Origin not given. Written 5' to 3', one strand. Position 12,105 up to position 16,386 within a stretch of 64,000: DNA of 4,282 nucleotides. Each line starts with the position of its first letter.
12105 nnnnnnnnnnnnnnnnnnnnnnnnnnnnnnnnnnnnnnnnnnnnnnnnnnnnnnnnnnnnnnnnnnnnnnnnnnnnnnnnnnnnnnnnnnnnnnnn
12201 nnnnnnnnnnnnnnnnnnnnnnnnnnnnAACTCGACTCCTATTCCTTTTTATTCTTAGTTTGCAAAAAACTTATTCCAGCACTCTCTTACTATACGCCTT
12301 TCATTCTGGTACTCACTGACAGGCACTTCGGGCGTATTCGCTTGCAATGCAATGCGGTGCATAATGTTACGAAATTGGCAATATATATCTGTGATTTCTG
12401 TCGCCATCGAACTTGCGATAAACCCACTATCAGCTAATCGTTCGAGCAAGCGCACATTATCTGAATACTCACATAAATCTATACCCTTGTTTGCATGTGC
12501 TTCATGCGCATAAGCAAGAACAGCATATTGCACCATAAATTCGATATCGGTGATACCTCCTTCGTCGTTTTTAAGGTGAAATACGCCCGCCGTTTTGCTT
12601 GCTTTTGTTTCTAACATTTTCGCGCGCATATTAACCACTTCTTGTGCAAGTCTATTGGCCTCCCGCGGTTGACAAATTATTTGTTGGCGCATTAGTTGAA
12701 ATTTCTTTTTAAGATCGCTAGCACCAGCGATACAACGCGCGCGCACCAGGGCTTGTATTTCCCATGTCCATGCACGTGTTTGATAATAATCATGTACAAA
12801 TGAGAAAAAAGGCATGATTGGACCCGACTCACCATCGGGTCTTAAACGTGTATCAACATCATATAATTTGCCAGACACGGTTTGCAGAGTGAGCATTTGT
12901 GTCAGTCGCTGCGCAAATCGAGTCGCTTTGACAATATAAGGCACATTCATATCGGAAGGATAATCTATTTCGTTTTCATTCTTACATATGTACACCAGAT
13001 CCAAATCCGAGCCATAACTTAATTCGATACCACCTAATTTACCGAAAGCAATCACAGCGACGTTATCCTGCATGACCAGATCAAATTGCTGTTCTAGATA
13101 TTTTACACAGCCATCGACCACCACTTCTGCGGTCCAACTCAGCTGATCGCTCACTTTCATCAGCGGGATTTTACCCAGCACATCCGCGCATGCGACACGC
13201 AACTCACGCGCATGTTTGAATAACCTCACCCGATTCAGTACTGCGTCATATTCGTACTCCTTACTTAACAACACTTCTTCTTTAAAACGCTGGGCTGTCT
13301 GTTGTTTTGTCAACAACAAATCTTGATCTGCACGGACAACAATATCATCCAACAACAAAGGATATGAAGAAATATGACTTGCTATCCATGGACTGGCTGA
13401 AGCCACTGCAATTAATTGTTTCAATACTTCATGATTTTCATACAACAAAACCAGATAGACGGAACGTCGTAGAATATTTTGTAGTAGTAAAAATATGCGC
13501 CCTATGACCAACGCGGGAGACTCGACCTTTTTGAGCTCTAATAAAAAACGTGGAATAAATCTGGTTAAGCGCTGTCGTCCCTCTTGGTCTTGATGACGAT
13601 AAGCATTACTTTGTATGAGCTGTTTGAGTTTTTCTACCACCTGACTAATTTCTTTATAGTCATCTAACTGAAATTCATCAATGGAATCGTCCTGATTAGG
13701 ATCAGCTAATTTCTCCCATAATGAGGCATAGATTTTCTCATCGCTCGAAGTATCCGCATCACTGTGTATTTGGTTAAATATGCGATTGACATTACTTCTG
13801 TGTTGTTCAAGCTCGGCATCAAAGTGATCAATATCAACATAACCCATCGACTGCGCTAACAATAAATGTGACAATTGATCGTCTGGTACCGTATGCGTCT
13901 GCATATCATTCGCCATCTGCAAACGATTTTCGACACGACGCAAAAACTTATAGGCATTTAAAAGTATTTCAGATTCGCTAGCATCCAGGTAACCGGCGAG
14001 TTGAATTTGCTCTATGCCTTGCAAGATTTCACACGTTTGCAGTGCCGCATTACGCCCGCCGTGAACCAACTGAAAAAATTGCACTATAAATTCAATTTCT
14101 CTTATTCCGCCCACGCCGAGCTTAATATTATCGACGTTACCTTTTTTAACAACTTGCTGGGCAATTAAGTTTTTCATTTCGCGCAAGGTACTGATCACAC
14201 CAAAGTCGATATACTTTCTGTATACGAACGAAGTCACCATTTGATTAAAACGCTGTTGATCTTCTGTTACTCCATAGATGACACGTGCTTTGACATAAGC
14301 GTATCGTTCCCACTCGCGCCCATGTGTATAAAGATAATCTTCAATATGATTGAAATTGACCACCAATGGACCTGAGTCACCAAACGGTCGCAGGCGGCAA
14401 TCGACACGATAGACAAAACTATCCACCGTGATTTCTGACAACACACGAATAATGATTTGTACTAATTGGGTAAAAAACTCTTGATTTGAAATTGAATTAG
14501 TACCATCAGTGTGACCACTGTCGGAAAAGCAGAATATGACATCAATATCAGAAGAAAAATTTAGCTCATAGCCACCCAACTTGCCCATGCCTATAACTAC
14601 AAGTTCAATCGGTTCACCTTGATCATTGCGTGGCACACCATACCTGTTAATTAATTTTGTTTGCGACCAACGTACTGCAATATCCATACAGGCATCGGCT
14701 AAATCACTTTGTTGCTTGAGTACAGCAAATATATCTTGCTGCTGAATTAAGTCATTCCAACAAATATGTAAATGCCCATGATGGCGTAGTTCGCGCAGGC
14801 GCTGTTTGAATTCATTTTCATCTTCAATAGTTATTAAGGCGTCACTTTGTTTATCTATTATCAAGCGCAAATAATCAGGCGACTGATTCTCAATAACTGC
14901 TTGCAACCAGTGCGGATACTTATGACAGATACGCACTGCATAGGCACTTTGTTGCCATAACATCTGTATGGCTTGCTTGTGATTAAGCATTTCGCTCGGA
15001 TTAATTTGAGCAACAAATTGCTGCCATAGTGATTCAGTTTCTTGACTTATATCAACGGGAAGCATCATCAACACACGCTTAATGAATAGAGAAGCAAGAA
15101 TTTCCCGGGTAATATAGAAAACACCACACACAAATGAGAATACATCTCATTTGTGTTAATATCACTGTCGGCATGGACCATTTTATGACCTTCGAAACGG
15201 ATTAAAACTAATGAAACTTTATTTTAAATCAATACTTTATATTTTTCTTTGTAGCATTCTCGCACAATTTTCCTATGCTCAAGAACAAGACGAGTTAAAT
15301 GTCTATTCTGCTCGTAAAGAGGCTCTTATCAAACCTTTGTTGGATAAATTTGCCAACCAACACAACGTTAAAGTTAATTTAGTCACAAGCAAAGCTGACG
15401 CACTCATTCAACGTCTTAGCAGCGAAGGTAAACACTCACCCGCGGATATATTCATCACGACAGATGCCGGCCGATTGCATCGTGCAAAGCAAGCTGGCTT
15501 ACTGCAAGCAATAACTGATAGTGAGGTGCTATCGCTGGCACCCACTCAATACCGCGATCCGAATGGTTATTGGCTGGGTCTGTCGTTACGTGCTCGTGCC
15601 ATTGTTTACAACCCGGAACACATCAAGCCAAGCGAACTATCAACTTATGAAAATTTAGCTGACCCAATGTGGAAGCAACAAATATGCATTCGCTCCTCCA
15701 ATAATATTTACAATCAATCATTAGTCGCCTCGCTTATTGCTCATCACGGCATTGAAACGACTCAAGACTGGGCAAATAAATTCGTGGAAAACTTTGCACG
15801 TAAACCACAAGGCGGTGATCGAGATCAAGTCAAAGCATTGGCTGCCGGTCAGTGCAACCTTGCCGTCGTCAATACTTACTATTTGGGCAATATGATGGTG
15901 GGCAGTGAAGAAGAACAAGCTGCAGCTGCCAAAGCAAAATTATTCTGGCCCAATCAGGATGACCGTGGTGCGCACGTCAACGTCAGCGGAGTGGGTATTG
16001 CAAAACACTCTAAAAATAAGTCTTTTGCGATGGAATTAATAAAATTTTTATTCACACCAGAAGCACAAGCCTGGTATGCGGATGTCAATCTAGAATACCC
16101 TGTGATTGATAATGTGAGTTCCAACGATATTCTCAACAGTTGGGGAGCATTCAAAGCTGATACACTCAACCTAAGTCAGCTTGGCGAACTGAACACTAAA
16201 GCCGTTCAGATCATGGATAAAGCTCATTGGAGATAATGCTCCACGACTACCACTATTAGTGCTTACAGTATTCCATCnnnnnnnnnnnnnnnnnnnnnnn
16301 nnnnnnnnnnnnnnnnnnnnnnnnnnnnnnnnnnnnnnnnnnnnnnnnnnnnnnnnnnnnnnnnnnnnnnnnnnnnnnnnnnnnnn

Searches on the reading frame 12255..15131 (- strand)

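Call 17: search_protein_families(library=ncbifam, proteins=[window:12255-15131:-], max_evalue=0.00001)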
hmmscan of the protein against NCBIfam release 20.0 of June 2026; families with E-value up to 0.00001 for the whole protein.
window:12255-15131:- (958 aa): 4 families
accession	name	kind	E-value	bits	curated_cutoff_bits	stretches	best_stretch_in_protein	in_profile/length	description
NF008292.0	PRK11072.1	equivalog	5.7e-294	977.8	487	1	29-957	5-944/946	bifunctional [glutamate--ammonia ligase]-adenylyl-L-tyrosine phosphorylase/[glutamate--ammonia-ligase] adenylyltransferase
NF010706.0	PRK14108.1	equivalog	4.8e-156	521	724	1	48-883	54-893/986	bifunctional [glutamine synthetase] adenylyltransferase/[glutamine synthetase]-adenylyl-L-tyrosine phosphorylase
NF010707.0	PRK14109.1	equivalog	4.6e-119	399.1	625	2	84-723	140-757/1010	bifunctional [glutamine synthetase] adenylyltransferase/[glutamine synthetase]-adenylyl-L-tyrosine phosphorylase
TIGR01693.1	UTase_glnD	equivalog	4.5e-06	25.2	519.4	0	669-719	22-72/850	[protein-PII] uridylyltransferase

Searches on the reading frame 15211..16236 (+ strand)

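Call 17: search_protein_families(library=ncbifam, proteins=[window:15211-16236:+], max_evalue=0.00001)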
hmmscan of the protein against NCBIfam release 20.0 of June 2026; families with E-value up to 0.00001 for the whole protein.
window:15211-16236:+ (341 aa): 4 families
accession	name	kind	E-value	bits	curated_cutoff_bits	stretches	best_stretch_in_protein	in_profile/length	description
TIGR03261.1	phnS2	equivalog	4.2e-17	62.2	392.75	1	12-291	7-281/334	putative 2-aminoethylphosphonate ABC transporter substrate-binding protein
NF011620.1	PRK15046.1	equivalog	4.2e-16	58.6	310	1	13-306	11-298/334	2-aminoethylphosphonate ABC transporter substrate-binding protein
TIGR03227.1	PhnS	equivalog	1.7e-11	43.6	395.3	1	32-305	40-307/360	2-aminoethylphosphonate ABC transporter substrate-binding protein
TIGR01254.1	sfuA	subfamily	2e-11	43.7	93.4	1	45-307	21-277/306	thiamine ABC transporter substrate-binding protein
